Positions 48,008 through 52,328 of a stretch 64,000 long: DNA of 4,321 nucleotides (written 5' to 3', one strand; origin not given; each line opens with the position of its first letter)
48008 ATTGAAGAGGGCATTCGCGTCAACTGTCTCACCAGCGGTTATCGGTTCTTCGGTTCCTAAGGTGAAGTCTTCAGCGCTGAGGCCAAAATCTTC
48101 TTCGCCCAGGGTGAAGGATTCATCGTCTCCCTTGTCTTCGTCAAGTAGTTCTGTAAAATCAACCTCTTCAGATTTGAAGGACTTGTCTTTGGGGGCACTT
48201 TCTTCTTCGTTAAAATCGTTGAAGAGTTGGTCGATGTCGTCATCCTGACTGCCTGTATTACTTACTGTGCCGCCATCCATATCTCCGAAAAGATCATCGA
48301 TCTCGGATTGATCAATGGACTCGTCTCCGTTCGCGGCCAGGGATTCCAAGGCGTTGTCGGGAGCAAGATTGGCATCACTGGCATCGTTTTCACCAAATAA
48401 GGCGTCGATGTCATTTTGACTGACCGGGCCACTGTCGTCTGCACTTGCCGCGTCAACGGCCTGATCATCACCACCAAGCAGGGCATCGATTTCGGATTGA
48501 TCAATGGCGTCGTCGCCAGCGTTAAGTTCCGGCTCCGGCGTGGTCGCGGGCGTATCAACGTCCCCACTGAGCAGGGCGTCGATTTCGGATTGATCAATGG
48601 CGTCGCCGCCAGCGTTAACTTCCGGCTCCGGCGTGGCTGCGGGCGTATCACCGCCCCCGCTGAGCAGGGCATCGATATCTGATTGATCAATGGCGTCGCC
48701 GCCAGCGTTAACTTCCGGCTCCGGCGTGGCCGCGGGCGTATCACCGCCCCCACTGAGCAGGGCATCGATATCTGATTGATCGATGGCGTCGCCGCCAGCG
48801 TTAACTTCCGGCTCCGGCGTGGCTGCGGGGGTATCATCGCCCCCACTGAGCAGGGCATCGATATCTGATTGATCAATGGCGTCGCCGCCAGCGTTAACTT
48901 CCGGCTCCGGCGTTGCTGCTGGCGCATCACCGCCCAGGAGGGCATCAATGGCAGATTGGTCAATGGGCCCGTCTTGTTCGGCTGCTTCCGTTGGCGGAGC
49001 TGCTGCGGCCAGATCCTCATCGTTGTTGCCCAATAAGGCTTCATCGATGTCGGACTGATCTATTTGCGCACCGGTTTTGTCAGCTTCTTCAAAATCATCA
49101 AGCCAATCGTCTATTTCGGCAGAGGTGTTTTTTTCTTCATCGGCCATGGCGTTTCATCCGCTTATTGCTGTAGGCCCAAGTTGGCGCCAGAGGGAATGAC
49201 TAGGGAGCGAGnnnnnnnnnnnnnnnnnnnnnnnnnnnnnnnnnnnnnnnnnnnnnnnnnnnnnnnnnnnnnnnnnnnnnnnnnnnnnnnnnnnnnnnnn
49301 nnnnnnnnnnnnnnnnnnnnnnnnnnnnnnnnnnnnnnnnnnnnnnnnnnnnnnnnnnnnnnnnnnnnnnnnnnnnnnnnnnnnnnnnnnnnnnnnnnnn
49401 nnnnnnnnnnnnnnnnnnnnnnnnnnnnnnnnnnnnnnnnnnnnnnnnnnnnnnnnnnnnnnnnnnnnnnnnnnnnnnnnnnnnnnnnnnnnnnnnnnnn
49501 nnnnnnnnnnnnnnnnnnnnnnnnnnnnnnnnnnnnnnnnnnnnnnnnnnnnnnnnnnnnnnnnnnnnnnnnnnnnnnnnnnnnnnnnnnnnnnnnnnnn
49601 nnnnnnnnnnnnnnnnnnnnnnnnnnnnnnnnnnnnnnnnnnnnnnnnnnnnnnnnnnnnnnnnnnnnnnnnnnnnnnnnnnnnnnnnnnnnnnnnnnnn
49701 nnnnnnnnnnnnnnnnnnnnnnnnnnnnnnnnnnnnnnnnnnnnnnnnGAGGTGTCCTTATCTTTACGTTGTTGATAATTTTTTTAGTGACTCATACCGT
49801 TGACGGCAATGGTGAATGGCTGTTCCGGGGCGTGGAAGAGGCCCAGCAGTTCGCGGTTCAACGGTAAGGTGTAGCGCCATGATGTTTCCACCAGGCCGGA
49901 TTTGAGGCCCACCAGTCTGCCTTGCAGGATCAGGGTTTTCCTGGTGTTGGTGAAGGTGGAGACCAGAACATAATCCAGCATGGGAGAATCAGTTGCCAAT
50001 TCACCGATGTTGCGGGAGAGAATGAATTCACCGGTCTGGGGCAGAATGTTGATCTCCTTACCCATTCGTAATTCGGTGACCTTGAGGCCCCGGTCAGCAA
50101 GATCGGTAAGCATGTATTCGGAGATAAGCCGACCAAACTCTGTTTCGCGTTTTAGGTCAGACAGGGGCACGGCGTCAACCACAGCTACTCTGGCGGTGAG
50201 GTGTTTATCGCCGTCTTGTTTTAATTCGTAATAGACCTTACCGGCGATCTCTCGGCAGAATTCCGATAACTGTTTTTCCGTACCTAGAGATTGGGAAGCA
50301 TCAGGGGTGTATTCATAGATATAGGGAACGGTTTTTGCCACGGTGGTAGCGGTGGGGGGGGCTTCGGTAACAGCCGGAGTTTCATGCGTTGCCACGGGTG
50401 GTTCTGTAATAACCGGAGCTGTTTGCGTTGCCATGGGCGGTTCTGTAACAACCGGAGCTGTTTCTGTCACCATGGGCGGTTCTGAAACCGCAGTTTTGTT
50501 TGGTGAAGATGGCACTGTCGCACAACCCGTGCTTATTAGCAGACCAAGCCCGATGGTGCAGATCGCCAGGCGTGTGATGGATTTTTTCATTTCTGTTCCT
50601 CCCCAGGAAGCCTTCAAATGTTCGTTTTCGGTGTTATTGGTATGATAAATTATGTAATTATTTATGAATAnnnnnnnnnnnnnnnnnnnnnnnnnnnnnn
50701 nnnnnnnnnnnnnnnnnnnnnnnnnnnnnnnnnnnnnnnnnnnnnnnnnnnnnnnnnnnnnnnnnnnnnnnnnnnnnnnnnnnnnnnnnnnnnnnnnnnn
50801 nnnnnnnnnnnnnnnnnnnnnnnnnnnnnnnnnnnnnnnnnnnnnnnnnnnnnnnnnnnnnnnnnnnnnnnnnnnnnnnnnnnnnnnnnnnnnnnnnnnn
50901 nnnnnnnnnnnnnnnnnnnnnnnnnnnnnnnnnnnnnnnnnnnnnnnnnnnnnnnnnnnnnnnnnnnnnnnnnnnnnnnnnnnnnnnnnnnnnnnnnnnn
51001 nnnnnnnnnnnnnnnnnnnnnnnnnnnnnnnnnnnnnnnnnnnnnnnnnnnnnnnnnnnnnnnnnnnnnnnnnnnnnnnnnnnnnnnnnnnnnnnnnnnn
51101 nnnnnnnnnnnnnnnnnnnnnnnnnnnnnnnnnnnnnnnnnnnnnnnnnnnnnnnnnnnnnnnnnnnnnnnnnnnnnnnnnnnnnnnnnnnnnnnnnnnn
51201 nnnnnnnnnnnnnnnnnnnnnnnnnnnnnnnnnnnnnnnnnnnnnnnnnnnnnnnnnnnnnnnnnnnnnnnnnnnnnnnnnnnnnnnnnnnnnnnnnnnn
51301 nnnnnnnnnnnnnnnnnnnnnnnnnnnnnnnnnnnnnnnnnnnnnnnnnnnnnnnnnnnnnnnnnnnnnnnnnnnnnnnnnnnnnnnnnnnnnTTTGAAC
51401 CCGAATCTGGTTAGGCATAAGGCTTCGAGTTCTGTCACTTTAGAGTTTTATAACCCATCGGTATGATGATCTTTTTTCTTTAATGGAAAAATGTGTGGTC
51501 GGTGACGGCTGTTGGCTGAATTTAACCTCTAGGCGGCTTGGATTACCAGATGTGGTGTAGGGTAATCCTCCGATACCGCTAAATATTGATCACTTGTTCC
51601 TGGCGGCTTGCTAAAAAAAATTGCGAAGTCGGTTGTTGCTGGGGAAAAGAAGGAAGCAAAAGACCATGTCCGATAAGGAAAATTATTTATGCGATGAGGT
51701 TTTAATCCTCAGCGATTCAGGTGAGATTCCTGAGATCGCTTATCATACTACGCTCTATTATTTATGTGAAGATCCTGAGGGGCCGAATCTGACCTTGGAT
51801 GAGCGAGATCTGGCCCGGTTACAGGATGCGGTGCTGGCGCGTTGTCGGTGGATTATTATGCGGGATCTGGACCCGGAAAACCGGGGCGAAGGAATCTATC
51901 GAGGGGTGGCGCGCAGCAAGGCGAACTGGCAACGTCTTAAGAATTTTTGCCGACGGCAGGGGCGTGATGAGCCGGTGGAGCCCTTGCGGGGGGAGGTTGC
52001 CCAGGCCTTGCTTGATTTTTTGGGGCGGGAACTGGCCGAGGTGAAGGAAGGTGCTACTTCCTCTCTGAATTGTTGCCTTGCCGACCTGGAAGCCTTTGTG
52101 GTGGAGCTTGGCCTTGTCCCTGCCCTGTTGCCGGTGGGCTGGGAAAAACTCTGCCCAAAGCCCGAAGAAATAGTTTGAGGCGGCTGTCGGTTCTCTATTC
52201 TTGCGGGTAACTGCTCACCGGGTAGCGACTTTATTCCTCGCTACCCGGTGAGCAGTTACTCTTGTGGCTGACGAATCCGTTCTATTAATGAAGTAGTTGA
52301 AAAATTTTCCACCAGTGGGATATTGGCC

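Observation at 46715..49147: Membrane protein carrying a tandem array of FliM-N-terminus-like (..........) docking peptides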

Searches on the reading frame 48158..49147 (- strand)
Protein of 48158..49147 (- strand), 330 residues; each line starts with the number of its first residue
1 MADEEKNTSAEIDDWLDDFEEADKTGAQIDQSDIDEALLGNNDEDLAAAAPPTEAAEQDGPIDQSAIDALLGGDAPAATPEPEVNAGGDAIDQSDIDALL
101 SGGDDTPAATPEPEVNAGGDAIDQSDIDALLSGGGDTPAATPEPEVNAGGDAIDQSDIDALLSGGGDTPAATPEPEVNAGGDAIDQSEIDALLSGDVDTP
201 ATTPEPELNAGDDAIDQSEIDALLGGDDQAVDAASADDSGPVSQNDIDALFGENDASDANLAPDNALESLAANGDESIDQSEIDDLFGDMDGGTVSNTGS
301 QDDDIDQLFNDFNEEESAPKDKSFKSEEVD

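Call 44: search_protein_representatives(protein=window:48158-49147:-)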
Query: 330 residues. Proteins with E-value up to 0.001 (for the whole library): 86; up to 1e-10: 27; up to 1e-30: 1. The best 86 are listed.
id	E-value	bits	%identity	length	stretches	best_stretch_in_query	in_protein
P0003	3.6e-45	171.4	61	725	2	1-144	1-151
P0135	1.4e-27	113.7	44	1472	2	90-257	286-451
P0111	5.3e-24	101.9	46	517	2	27-253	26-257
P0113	3.7e-23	99.1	37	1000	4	35-308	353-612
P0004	1.6e-22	97.0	43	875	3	1-200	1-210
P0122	8.9e-18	81.4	37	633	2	75-288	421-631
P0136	1.1e-16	77.8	32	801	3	17-258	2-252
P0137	8.0e-16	75.0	34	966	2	50-226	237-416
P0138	1.1e-15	74.6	34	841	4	59-207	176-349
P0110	1.2e-15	74.4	44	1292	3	55-194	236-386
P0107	1.2e-15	74.4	45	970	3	10-164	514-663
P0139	4.5e-15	72.5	36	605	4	85-249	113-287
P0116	1.0e-14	71.3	42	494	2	84-254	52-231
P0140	1.5e-14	70.8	45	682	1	5-200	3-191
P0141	1.7e-14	70.7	41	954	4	23-250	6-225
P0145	2.5e-13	66.8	41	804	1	74-323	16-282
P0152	1.6e-10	57.5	42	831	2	92-257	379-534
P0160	2.0e-08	50.7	36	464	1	8-271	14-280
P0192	5.6e-04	36.1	32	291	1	89-208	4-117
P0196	7.2e-04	35.7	28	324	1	109-193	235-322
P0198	9.4e-04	35.3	32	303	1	70-205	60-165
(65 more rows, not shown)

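Call 47: search_protein_families(library=pfam, alignment_id=A4, max_evalue=0.001)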
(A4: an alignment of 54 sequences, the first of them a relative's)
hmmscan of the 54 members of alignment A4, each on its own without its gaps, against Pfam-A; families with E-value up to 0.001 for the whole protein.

A. member 1, P0135 (1472 aa): 15 families
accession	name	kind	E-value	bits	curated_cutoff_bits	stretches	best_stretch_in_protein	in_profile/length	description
PF13432.12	TPR_16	-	1.4e-23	83.3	32.7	1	927-981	1-52/65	Tetratricopeptide repeat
PF13174.12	TPR_6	-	3.1e-21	75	26.3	0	1038-1067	4-33/33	Tetratricopeptide repeat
PF13428.12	TPR_14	-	8.9e-19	66.6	23.5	0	1072-1114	2-44/44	Tetratricopeptide repeat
PF07719.23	TPR_2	-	4.4e-16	58.1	27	0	961-985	2-26/34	Tetratricopeptide repeat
PF14559.12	TPR_19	-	4.6e-13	49.7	25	0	1116-1172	2-58/68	Tetratricopeptide repeat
PF09976.15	TPR_21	-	4.7e-12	46.5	25.5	1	941-1024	57-140/193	Tetratricopeptide repeat-like domain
PF13525.12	YfiO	-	6.6e-11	42.8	25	0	813-970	13-137/203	Outer membrane lipoprotein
PF13181.12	TPR_8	-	5.5e-08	32.8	25.7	0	961-986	2-27/34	Tetratricopeptide repeat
PF13431.12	TPR_17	-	3.6e-06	27.2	24.4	0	1095-1124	3-32/34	Tetratricopeptide repeat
PF00515.34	TPR_1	-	6.1e-06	26.3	27.8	0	961-985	2-26/34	Tetratricopeptide repeat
PF25062.1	ARM_TT21_N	-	2.2e-05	24.7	40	0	1122-1191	152-217/222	Tetratricopeptide repeat protein 21 N-terminal ARM repeat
PF13424.12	TPR_12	-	9.1e-05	23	30.1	0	963-1021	6-69/77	Tetratricopeptide repeat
PF13414.12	TPR_11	-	0.00014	21.9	26.8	0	1368-1395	1-28/42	TPR repeat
PF12895.13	ANAPC3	-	0.00037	21.2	27.2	0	1131-1200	15-80/82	Anaphase-promoting complex, cyclosome, subunit 3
PF10602.15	RPN7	-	0.00076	19.6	29.6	0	961-1021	37-97/174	26S proteasome subunit RPN7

B. families by the number of members that match (of 54 scanned): 39 families (the first 25 are shown)
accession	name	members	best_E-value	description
PF13428.12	TPR_14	8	2e-24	Tetratricopeptide repeat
PF14559.12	TPR_19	8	2e-22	Tetratricopeptide repeat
PF13432.12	TPR_16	7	1e-23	Tetratricopeptide repeat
PF13174.12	TPR_6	6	3.1e-21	Tetratricopeptide repeat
PF13181.12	TPR_8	6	1.2e-17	Tetratricopeptide repeat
PF13424.12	TPR_12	6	3e-17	Tetratricopeptide repeat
PF07719.23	TPR_2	6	4.4e-16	Tetratricopeptide repeat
PF09976.15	TPR_21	6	2e-12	Tetratricopeptide repeat-like domain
PF13525.12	YfiO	6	6.6e-11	Outer membrane lipoprotein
PF01052.25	FliMN_C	5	5.6e-24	Type III flagellar switch regulator (C-ring) FliN C-term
PF25058.1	ARM_TT21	5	1.3e-14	Tetratricopeptide repeat protein 21 ARM repeat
PF12895.13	ANAPC3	5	3.5e-08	Anaphase-promoting complex, cyclosome, subunit 3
PF04509.17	CheC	4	1.9e-25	CheC-like family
PF25062.1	ARM_TT21_N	4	5.7e-10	Tetratricopeptide repeat protein 21 N-terminal ARM repeat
PF13690.11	CheX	4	2.1e-09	Chemotaxis phosphatase CheX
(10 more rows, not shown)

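Call 49: search_protein_families(library=pfam, proteins=[P0196, P0137, P0198, P0192, P0139, P0136, P0138, P0145, P0152, P0160], max_evalue=0.01)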
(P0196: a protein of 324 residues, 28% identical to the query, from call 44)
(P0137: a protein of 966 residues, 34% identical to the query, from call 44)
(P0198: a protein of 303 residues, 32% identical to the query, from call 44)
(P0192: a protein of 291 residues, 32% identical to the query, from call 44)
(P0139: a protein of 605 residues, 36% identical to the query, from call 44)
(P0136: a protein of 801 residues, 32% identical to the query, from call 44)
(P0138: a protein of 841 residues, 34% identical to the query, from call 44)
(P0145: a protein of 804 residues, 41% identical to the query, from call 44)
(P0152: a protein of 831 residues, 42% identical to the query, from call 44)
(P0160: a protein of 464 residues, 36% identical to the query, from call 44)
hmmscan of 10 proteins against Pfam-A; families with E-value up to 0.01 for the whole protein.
P0196 (324 aa): 2 families
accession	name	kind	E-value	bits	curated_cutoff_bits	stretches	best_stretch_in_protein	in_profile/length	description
PF04344.18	CheZ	-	3.7e-07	30.7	30.7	1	126-257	108-198/203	Chemotaxis phosphatase, CheZ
PF04513.17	Baculo_PEP_C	-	0.0078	16.7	38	1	99-171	34-105/140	Baculovirus polyhedron envelope protein, PEP, C terminus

P0137 (966 aa): 3 families
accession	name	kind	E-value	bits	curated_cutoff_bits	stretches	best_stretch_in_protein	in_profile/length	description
PF13717.11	Zn_ribbon_4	-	3.5e-10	40.1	30.3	1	1-36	1-36/36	zinc-ribbon domain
PF13719.11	Zn_ribbon_5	-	7.9e-07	29.2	29.3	1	1-36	1-36/37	zinc-ribbon domain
PF25206.1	DUF7836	-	0.0083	16.4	26.7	0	3-33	8-38/59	Domain of unknown function (DUF7836)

P0198 (303 aa): 2 families
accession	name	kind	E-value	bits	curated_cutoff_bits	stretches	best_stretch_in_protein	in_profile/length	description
PF01052.25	FliMN_C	-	1e-21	77.1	23.8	1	221-291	2-72/73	Type III flagellar switch regulator (C-ring) FliN C-term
PF02885.22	Glycos_trans_3N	-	0.0016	18.6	26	0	110-125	10-25/63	Glycosyl transferase family, helical bundle domain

P0192 (291 aa): 1 family
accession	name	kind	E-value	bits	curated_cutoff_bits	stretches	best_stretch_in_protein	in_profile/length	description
PF01052.25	FliMN_C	-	5.6e-24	84.3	23.8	1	216-286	2-72/73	Type III flagellar switch regulator (C-ring) FliN C-term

P0139 (605 aa): 1 family
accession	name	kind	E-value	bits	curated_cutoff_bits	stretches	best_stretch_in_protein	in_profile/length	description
PF01052.25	FliMN_C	-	1.1e-20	73.8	23.8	1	527-595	3-71/73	Type III flagellar switch regulator (C-ring) FliN C-term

P0136 (801 aa): 1 family
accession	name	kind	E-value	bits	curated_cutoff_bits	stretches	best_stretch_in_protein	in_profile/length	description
PF03748.19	FliL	-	0.0071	17.3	24.6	0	710-798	8-100/103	Flagellar basal body-associated protein FliL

P0138 (841 aa): 0 families

P0145 (804 aa): 0 families

P0152 (831 aa): 0 families

P0160 (464 aa): 0 families

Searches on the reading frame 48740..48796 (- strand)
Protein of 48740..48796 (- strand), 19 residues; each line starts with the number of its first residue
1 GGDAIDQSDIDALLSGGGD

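Call 25: search_solved_structures(query=A1, max_evalue=10, show_alignments=5)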
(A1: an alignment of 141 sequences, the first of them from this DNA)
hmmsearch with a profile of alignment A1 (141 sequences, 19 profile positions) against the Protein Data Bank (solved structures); distinct sequences matched with E-value up to 10: 6.
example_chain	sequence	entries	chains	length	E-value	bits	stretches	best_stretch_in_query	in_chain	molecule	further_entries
2n5d_A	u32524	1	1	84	0.013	18.6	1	2-15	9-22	fusion protein of two PKS domains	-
8umd_C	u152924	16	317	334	0.071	16.3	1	3-18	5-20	Flagellar motor switch protein FliM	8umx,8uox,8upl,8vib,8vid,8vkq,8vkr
7kdv_B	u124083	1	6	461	1.2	12.4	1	2-12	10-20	Lysosomal protective protein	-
4j2u_A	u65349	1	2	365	1.8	11.8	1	6-16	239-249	Enoyl-CoA hydratase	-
1wiv_A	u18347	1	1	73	2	11.7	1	2-14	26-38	ubiquitin-specific protease 14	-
7veb_a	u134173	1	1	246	3.1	11.1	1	2-12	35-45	Phycobilisome rod-core linker polypeptide CpcG2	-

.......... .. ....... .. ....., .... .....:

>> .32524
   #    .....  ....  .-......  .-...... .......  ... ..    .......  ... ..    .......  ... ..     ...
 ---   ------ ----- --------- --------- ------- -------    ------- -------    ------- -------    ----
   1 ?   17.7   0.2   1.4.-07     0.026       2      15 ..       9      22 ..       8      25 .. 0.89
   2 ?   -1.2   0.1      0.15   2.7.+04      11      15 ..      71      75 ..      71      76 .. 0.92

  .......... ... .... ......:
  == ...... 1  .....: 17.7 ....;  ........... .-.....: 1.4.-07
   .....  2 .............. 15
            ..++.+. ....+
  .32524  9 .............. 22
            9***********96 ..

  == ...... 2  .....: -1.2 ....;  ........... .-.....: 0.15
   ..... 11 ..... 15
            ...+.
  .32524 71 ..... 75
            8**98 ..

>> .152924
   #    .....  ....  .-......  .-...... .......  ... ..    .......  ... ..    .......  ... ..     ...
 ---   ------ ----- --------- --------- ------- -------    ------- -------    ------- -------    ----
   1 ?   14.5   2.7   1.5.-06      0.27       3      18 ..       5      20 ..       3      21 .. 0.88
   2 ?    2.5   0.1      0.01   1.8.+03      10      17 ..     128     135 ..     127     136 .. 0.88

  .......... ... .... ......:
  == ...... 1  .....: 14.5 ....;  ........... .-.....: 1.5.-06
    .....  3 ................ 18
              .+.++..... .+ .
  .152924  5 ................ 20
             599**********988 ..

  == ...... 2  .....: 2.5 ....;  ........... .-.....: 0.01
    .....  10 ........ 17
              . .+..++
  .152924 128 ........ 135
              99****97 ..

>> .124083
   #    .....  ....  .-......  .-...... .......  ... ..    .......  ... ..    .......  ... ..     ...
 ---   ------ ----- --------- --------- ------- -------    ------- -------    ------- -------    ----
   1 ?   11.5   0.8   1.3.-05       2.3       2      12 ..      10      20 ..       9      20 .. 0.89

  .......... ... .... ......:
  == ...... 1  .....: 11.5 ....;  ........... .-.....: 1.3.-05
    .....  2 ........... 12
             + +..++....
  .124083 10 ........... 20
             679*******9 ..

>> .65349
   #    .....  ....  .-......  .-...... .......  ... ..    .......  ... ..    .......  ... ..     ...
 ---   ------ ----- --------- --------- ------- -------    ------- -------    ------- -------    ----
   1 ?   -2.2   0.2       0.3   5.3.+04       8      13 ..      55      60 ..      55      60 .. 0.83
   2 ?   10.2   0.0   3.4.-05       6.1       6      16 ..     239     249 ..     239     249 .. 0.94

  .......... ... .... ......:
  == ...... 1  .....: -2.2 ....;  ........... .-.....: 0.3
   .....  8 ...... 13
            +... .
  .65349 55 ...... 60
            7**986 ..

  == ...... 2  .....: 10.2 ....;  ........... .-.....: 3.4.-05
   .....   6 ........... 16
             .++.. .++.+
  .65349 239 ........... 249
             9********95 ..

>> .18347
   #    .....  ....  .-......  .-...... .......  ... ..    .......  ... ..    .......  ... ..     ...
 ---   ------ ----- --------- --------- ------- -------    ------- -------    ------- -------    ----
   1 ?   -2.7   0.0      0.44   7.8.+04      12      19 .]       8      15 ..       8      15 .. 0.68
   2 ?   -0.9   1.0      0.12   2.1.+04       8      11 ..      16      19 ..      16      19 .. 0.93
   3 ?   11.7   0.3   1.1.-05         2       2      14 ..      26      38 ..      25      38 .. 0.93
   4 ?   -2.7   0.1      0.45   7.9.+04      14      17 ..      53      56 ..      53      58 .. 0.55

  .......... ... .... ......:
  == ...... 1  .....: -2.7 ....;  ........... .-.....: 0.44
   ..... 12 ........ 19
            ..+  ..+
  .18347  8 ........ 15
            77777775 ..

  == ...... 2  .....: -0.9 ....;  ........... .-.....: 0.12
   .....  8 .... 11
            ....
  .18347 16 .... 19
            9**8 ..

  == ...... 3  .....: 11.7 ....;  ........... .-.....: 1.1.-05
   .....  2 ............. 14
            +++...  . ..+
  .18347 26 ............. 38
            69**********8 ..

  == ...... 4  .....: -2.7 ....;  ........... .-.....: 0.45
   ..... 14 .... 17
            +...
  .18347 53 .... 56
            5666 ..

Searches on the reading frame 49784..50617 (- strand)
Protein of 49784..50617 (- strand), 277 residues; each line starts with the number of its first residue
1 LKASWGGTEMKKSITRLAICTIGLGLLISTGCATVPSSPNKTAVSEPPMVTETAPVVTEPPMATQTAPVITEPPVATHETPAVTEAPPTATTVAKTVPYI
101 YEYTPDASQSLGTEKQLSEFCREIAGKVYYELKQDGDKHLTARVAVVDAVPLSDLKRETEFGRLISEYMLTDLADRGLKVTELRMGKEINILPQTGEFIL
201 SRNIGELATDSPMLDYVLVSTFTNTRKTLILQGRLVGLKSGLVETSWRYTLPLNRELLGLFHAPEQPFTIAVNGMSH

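Call 3: search_protein_families(library=pfam, proteins=[window:49784-50617:-], max_evalue=1)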
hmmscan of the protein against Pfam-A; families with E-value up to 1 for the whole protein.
window:49784-50617:- (277 aa): 1 family
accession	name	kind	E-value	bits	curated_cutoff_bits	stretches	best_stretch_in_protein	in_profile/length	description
PF17680.6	FlgO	-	2.6e-25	89.2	22.6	1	130-255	9-129/130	FlgO protein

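Call 13: search_protein_families(library=ncbifam, proteins=[window:49784-50617:-], max_evalue=10)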
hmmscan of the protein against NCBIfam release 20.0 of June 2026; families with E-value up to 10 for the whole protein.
window:49784-50617:- (277 aa): 4 families
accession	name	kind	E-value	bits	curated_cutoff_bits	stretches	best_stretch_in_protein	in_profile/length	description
NF033761.1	gliding_GltJ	equivalog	0.037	13.1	450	1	19-97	376-459/671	adventurous gliding motility protein GltJ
NF050813.1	CellDivFtsNCaul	equivalog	0.23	11.7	300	1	24-96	91-167/268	cell division protein FtsN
NF009600.0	PRK13042.1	equivalog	2.1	7.8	485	1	14-113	3-92/291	superantigen-like protein SSL4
NF041057.1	Rcas_1661_fam_Se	equivalog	7.6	6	190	0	27-108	7-81/247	Rcas_1661 family thioredoxin-like (seleno)lipoprotein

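Call 77: search_solved_structures(query=A7, max_evalue=1)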
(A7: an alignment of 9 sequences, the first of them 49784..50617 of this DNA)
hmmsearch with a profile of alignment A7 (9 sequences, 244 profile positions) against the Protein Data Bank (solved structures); distinct sequences matched with E-value up to 1: 3.
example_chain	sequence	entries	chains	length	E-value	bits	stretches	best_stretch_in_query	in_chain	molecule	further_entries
9yfg_Hb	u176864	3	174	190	4.1e-19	72.4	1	110-223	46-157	FlgO domain-containing protein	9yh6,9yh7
9yds_Ab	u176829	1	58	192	4.2e-19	72.3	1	110-223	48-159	FlgO domain-containing protein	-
6t1w_C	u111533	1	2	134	0.9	12.3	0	10-50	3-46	Outer membrane lipoprotein RcsF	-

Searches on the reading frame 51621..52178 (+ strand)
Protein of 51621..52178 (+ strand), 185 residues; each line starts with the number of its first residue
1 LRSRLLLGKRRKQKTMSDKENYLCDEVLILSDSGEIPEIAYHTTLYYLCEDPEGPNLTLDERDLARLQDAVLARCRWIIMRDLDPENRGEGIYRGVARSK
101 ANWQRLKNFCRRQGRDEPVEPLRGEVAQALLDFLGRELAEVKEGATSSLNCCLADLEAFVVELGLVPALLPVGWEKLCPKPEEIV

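Call 3: search_protein_families(library=pfam, proteins=[window:51621-52178:+], max_evalue=1)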
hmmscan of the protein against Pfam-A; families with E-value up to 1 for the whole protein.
window:51621-52178:+ (185 aa): 2 families
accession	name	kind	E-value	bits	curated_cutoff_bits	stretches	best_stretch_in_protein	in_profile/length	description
PF25159.1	DUF7826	-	1.3e-48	164.9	27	1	20-165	3-147/147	Repeat of unknown function (DUF7826)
PF23817.1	DUF7188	-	0.073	13.3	27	1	55-95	128-168/187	Family of unknown function (DUF7188)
